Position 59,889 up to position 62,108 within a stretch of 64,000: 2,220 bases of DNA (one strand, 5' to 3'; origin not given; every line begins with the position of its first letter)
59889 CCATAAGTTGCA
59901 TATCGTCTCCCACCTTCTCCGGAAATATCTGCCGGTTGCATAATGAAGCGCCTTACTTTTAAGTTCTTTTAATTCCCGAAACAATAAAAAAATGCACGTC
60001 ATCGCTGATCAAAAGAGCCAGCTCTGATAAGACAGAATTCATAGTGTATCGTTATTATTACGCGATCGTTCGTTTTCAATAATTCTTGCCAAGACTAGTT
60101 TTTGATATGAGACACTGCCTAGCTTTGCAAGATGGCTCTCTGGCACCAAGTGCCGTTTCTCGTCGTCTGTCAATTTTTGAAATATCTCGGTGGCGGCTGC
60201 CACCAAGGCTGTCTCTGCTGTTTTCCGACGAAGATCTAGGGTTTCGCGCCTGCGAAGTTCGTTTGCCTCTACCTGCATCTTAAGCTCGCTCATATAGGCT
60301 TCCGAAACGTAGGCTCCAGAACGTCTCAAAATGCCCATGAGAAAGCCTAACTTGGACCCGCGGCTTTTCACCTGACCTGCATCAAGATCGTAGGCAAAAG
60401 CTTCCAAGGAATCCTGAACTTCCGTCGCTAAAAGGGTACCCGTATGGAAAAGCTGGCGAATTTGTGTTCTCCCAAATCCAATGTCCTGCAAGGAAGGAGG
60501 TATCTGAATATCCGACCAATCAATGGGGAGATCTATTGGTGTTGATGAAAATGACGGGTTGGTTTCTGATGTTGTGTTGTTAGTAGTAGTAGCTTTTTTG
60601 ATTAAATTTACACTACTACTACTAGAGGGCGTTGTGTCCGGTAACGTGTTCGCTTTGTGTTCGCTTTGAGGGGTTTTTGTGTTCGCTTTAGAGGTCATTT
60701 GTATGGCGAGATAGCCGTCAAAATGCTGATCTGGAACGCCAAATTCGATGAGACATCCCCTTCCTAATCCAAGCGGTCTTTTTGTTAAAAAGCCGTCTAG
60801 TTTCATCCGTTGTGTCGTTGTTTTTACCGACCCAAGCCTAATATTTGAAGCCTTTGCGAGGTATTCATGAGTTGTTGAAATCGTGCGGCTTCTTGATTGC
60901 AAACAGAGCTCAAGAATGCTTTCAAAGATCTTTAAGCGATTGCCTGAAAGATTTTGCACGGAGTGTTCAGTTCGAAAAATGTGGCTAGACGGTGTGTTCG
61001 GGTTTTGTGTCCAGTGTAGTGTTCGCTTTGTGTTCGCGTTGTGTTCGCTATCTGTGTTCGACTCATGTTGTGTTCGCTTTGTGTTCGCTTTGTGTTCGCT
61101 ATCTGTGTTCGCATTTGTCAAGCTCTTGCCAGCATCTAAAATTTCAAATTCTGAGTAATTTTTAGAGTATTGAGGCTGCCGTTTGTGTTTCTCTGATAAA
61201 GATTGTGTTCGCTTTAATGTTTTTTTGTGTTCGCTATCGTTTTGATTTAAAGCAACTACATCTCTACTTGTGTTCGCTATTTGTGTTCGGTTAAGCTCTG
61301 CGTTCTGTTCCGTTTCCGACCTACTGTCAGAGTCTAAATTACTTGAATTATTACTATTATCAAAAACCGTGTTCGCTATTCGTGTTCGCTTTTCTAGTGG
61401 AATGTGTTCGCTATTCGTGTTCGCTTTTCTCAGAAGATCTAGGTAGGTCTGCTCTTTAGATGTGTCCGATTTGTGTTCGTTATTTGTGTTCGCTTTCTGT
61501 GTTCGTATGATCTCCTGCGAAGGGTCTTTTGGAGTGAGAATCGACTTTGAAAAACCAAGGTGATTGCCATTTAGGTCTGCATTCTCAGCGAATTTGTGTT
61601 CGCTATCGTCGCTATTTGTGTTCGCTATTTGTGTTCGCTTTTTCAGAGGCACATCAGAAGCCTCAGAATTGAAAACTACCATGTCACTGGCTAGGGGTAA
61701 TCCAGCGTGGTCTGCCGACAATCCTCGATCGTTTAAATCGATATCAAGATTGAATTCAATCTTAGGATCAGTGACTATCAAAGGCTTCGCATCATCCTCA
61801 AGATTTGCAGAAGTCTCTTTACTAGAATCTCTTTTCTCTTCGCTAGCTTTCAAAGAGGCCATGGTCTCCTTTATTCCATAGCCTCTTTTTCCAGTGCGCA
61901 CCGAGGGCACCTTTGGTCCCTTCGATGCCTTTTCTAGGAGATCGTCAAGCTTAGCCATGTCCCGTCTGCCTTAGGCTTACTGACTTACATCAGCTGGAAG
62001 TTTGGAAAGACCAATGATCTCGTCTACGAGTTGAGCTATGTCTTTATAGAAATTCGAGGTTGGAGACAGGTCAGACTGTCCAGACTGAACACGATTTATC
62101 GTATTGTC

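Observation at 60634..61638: About 26 same-strand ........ sites at helical-turn spacing inside an ORF, translated in all three frames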

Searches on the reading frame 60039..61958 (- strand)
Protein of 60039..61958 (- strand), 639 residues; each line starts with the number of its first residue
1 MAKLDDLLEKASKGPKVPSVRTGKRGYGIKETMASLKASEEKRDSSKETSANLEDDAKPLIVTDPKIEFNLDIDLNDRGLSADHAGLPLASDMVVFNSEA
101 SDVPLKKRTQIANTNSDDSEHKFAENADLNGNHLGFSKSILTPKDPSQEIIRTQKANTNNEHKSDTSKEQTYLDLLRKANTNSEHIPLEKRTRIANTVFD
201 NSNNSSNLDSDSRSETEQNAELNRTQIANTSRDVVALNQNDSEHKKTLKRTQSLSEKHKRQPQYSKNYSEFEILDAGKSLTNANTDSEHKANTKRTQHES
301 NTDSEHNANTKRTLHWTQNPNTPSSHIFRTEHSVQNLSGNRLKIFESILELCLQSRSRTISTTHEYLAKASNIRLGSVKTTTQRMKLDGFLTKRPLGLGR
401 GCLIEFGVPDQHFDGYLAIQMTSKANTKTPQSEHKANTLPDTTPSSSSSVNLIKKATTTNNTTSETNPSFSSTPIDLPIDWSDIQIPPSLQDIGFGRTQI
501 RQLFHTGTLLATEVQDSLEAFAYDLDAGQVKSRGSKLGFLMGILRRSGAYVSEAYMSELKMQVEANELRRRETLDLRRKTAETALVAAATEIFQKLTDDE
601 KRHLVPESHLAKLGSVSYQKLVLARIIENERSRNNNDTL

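Call 5: search_protein_families(library=pfam, proteins=[window:60039-61958:-], max_evalue=0.1)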
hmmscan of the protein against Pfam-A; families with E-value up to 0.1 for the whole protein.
window:60039-61958:- (639 aa): 0 families

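Call 8: find_homologous_proteins(query=window:60039-61958:-)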
Query window:60039-61958:- (639 aa): 9 proteins with E <= 0.001 among 8000 candidates.
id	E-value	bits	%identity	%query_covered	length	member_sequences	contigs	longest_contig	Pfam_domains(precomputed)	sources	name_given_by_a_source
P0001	0.0e+0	1386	100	100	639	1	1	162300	-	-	-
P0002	0.0e+0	1278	92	100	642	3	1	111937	-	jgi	jgi:hypothetical protein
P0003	0.0e+0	1219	90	100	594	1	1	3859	-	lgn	-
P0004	0.0e+0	1206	88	100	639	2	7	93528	-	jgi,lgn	jgi:hypothetical protein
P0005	0.0e+0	1205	87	100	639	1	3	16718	-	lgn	-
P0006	0.0e+0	1181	85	100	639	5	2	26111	-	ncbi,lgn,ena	-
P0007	0.0e+0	1066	78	100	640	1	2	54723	-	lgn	-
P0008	0.0e+0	1045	78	99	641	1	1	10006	-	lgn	-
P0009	8.8e-35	139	34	52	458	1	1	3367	-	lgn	-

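Call 9: search_protein_families(library=ncbifam, proteins=[window:60039-61958:-], max_evalue=0.1)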
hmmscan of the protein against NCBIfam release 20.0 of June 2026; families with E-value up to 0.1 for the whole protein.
window:60039-61958:- (639 aa): 0 families

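Call 10: search_protein_families(library=phrogs, proteins=[window:60039-61958:-], max_evalue=0.1)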
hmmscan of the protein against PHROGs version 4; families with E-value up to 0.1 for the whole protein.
window:60039-61958:- (639 aa): 0 families
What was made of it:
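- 60039..61958 (-): ORF X, 639 aa. It comprises an N-terminal short helix, a long disordered region, a winged helix-turn-helix, a second disordered linker and a C-terminal all-helical domain. No Pfam, NCBIfam or PHROG hit (calls 5, 9, 10).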

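Call 11: find_encoding_contigs(protein=P0002, flank=6000, max_places=2)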
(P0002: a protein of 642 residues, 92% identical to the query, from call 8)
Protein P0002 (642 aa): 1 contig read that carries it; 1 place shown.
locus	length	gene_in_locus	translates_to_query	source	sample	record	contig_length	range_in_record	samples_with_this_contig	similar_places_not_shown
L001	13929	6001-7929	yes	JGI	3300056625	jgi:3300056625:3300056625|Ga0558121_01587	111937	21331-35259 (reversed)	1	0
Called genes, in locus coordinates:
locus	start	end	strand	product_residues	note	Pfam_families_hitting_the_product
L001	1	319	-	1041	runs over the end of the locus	PF00873:ACR_tran, PF03176:MMPL (weak)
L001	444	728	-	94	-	-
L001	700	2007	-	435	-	PF02321:OEP (weak)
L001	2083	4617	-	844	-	PF02369:Big_1 (faint)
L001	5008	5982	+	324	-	PF00142:Fer4_NifH (weak), PF02374:ArsA_ATPase (weak), PF06564:CBP_BcsQ (weak), PF09140:MipZ (weak), PF10609:ParA (weak), PF13614:AAA_31, PF01656:CbiA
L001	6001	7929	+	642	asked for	-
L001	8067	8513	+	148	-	-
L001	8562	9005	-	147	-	PF04545:Sigma70_r4, PF12728:HTH_17, PF00376:MerR (weak), PF13411:MerR_1 (weak)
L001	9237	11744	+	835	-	PF00270:DEAD (faint), PF04851:ResIII, PF00271:Helicase_C, PF14882:INT_rpt (faint)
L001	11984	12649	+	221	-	-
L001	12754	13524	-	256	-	PF06182:ABC2_membrane_6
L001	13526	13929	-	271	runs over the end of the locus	PF06182:ABC2_membrane_6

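Call 12: find_encoding_contigs(protein=P0007, flank=6000, max_places=2)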
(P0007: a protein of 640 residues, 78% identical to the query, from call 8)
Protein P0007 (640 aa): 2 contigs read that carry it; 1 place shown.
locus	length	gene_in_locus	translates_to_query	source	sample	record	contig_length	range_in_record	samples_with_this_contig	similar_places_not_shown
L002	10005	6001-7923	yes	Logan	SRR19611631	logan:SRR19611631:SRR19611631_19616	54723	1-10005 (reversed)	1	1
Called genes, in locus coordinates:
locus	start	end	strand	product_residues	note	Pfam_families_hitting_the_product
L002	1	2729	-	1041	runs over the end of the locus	PF00873:ACR_tran, PF03176:MMPL (faint)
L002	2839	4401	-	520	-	PF02321:OEP (weak)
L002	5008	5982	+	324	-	PF00142:Fer4_NifH (weak), PF02374:ArsA_ATPase (weak), PF06564:CBP_BcsQ (weak), PF09140:MipZ (weak), PF10609:ParA (weak), PF13614:AAA_31, PF01656:CbiA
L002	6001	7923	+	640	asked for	-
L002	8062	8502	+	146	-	-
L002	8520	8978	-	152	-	PF04545:Sigma70_r4 (weak), PF13384:HTH_23 (weak), PF12728:HTH_17, PF13411:MerR_1 (faint)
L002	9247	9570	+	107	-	-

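Call 13: find_encoding_contigs(protein=P0009, flank=6000, max_places=2)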
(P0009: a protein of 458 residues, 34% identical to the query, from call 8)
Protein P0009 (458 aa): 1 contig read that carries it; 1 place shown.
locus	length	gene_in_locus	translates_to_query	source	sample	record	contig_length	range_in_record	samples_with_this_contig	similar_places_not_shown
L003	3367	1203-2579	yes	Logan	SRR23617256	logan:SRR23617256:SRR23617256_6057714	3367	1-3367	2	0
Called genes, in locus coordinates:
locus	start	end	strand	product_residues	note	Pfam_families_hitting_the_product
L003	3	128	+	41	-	?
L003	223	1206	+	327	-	PF01656:CbiA, PF02374:ArsA_ATPase (weak), PF06564:CBP_BcsQ, PF09140:MipZ (faint), PF10609:ParA (weak), PF13614:AAA_31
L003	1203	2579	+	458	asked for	-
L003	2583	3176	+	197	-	PF05685:Uma2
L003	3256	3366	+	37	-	?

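Call 14: find_encoding_contigs(protein=P0006, flank=6000, max_places=2)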
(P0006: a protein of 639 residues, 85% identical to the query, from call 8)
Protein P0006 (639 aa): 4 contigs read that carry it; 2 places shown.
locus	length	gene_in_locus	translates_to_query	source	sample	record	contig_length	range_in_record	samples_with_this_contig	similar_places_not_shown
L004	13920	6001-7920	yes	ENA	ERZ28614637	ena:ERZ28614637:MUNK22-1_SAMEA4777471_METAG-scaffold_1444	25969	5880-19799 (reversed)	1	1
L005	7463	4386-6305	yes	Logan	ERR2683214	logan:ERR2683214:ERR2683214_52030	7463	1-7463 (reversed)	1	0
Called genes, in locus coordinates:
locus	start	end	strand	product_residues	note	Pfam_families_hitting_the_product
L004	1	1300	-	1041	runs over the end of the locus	PF00873:ACR_tran, PF03176:MMPL (weak)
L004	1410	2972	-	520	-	PF02321:OEP (weak)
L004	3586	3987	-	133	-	-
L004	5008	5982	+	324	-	PF00142:Fer4_NifH (weak), PF02374:ArsA_ATPase (weak), PF06564:CBP_BcsQ (weak), PF09140:MipZ (weak), PF10609:ParA (weak), PF13614:AAA_31, PF01656:CbiA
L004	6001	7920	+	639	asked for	-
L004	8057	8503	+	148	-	-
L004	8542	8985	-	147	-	PF04545:Sigma70_r4, PF13384:HTH_23 (faint), PF12728:HTH_17, PF00376:MerR (weak), PF13411:MerR_1 (weak)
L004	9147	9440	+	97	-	-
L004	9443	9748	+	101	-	PF01381:HTH_3 (faint), PF13744:HTH_37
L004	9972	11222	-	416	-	-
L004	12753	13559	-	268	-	-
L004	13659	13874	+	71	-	-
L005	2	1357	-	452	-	?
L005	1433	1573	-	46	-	-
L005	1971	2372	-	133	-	-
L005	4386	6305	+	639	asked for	-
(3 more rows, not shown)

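Call 15: find_encoding_contigs(protein=P0004, flank=6000, max_places=1)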
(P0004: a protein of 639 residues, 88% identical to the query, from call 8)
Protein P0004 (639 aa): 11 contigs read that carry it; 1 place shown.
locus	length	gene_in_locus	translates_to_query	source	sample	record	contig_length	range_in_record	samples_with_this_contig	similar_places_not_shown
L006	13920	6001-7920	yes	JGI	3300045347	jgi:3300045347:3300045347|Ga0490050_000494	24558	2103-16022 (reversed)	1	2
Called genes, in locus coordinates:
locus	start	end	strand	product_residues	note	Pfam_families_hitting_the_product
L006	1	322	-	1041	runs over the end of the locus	PF00873:ACR_tran, PF03176:MMPL (faint)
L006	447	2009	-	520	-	PF02321:OEP (weak)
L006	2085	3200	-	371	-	-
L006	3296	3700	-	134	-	-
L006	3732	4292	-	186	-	-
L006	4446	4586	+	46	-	-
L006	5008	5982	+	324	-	PF00142:Fer4_NifH (weak), PF02374:ArsA_ATPase (weak), PF06564:CBP_BcsQ (weak), PF09140:MipZ (weak), PF10609:ParA (weak), PF13614:AAA_31, PF01656:CbiA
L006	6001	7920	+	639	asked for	-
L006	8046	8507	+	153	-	-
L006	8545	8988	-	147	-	PF04545:Sigma70_r4 (weak), PF12728:HTH_17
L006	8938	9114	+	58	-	-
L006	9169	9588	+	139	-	-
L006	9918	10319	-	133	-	-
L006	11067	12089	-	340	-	-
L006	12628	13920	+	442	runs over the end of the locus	PF00275:EPSP_synthase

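Call 16: find_encoding_contigs(protein=P0005, flank=6000, max_places=1)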
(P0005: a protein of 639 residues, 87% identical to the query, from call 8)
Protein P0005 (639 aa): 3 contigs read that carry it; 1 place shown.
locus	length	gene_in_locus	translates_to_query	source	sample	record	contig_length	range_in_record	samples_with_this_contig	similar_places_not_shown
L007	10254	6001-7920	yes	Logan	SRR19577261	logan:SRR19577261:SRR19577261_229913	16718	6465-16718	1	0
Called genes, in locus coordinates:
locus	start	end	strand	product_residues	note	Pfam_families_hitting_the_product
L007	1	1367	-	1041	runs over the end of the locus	PF00873:ACR_tran, PF03176:MMPL (weak)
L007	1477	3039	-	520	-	PF02321:OEP (weak)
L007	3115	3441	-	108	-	-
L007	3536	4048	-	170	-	-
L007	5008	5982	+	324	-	PF00142:Fer4_NifH (weak), PF02374:ArsA_ATPase (weak), PF06564:CBP_BcsQ (weak), PF09140:MipZ (weak), PF10609:ParA (weak), PF13614:AAA_31, PF01656:CbiA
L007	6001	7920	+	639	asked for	-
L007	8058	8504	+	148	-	-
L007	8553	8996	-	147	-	PF04545:Sigma70_r4, PF12728:HTH_17, PF00376:MerR (weak)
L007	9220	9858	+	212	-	-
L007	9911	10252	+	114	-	?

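Call 17: find_encoding_contigs(protein=P0008, flank=6000, max_places=1)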
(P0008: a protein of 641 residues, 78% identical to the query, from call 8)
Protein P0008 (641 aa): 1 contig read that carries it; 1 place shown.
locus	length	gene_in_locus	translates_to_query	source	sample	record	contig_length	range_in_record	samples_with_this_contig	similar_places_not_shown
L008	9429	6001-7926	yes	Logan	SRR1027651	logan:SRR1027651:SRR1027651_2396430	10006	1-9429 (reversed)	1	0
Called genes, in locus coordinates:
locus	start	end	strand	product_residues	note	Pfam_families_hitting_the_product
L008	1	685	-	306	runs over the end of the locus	-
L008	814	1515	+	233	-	PF00106:adh_short, PF08659:KR, PF13561:adh_short_C2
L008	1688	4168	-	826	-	PF03030:H_PPase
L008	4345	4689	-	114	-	-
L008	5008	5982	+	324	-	PF00142:Fer4_NifH (weak), PF02374:ArsA_ATPase (weak), PF06564:CBP_BcsQ (weak), PF09140:MipZ (weak), PF10609:ParA (weak), PF13614:AAA_31, PF01656:CbiA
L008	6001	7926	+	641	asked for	-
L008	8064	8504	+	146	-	-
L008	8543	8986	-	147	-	PF04545:Sigma70_r4 (weak), PF12728:HTH_17, PF00376:MerR (weak), PF13411:MerR_1 (weak)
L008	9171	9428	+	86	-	?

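Call 18: find_encoding_contigs(protein=P0003, flank=6000, max_places=1)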
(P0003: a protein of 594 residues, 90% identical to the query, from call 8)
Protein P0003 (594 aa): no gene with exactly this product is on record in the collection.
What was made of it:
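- Tried and rejected: Look-up of P0003's contig failed (call 18).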

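Call 24: find_related_loci(query=window:60039-61958:-, collection=genome_contigs, flank=10000)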
Query window:60039-61958:- (639 aa) in genome_contigs; peptide patterns used: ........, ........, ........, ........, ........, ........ (x = any residue, [..] = any of these).
62 stretches matched a pattern, but none encodes a relative of the query by tblastn (E <= 1e-3).
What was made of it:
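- Tried and rejected: The first genome_contigs scan with the single protein found no relative (call 24).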

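Call 31: find_homologous_proteins(query=P0009, max_evalue=0.01)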
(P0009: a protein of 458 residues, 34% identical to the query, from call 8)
Query P0009 (458 aa): 384 proteins with E <= 0.01 among 5631 candidates; the best 120 are listed.
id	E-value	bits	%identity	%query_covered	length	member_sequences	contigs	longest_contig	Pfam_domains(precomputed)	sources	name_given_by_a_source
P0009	0.0e+0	1049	100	100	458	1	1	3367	-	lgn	-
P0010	6.8e-243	825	81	99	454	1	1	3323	-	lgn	-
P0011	1.0e-200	686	70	98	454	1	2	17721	-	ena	-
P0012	9.9e-193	660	68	97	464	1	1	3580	-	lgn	-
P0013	2.7e-191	655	66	99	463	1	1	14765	-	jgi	-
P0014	6.3e-179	614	63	97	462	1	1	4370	-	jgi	-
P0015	7.0e-171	588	62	96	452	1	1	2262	-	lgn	-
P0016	5.7e-130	453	71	60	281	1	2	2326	-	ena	-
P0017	1.3e-128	448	52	82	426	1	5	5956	-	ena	-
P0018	7.6e-123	429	54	90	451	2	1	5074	-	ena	-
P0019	1.1e-122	429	55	83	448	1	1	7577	-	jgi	jgi:hypothetical protein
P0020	3.0e-115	404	53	86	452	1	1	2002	-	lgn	-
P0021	8.5e-115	403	54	79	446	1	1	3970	-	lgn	-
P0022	4.5e-114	400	51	86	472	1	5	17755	-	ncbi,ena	-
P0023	1.9e-113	398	51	93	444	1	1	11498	-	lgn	-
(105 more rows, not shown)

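Call 32: search_solved_structures(query=A1, max_evalue=10)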
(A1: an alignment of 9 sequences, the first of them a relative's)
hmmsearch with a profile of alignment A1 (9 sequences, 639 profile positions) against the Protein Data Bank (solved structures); distinct sequences matched with E-value up to 10: 2.
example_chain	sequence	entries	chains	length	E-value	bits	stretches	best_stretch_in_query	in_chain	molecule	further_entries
3qt2_A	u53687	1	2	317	0.27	12.8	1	99-190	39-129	Interleukin-5 receptor subunit alpha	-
6h41_A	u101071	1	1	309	1.6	10.2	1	99-190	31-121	Interleukin-5 receptor subunit alpha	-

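Call 34: find_related_loci(query=A2, collection=genome_contigs, flank=10000)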
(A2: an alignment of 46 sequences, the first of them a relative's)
Query A2 (639 aa) in genome_contigs; peptide patterns used: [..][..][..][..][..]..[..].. (x = any residue, [..] = any of these).
26 stretches matched a pattern; 17 encode a relative of the query (tblastn E <= 1e-3); 17 distinct loci.
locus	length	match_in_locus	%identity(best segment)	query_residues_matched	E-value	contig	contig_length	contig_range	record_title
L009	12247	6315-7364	33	289-620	2e-30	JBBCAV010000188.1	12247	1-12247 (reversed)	Bdellovibrionota bacterium FG-2 24156C00188.1, whole genome shotgun sequence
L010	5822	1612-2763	29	238-606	2e-27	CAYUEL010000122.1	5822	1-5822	MAG TPA_asm: uncultured Gammaproteobacteria bacterium isolate SRP193066_co1_225 genome assembly, contig: NODE_12157_leng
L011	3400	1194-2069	32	289-582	1e-26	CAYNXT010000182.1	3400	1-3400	MAG TPA_asm: uncultured Planctomycetales bacterium isolate ERP125453_co1_54 genome assembly, contig: NODE_40288_length_3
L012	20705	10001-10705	30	310-550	1e-19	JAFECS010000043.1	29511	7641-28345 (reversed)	MAG: Proteobacteria bacterium isolate SZAS-39 PROT-AMP-14__43__length-29511, whole genome shotgun sequence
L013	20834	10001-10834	29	330-607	1e-18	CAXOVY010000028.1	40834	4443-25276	Gammaproteobacteria bacterium strain GD-1 genome assembly, contig: GAMM_Contig_35, whole genome shotgun sequence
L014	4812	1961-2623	32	333-550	1e-17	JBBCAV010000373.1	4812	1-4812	Bdellovibrionota bacterium FG-2 24156C00373.1, whole genome shotgun sequence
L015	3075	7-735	28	378-615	2e-17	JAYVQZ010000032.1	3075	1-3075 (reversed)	MAG: Deltaproteobacteria bacterium isolate GL72_UP_metabinner_28 GL72_UP_metabinner_28_31, whole genome shotgun sequence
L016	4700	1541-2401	28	330-626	3e-16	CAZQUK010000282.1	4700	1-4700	MAG TPA_asm: uncultured Oligoflexia bacterium isolate SRP062349_co3_121 genome assembly, contig: NODE_10425_length_4700_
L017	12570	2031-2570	33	377-554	9e-16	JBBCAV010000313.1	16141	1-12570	Bdellovibrionota bacterium FG-2 24156C00313.1, whole genome shotgun sequence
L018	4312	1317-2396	26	274-619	2e-15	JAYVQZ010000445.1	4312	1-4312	MAG: Deltaproteobacteria bacterium isolate GL72_UP_metabinner_28 GL72_UP_metabinner_28_444, whole genome shotgun sequenc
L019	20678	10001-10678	30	377-615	6e-15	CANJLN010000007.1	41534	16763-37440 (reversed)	MAG: Alphaproteobacteria bacterium isolate RH-23may17-736 genome assembly, contig: RH-23may17-C6527, whole genome shotgu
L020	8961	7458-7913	35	463-615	2e-14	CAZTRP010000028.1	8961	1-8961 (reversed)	MAG TPA_asm: uncultured Pseudobdellovibrionaceae bacterium isolate SRP296810_co1_59 genome assembly, contig: NODE_10235_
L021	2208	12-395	36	490-615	4e-14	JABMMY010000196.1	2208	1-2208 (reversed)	MAG: Deltaproteobacteria bacterium isolate bin.416 k141_3585206, whole genome shotgun sequence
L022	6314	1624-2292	28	330-550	6e-13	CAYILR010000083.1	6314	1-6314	MAG TPA_asm: uncultured Bacteriovoracaceae bacterium isolate ERP119705_co22_306 genome assembly, contig: NODE_9375_lengt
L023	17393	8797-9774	30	292-622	9e-30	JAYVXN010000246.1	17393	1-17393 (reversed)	MAG: Bdellovibrionales bacterium isolate GL85_DN_concoct_86 GL85_DN_concoct_86_245, whole genome shotgun sequence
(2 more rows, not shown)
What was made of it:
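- Tried and rejected: The alignment-based scan found 17 loci (call 34).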
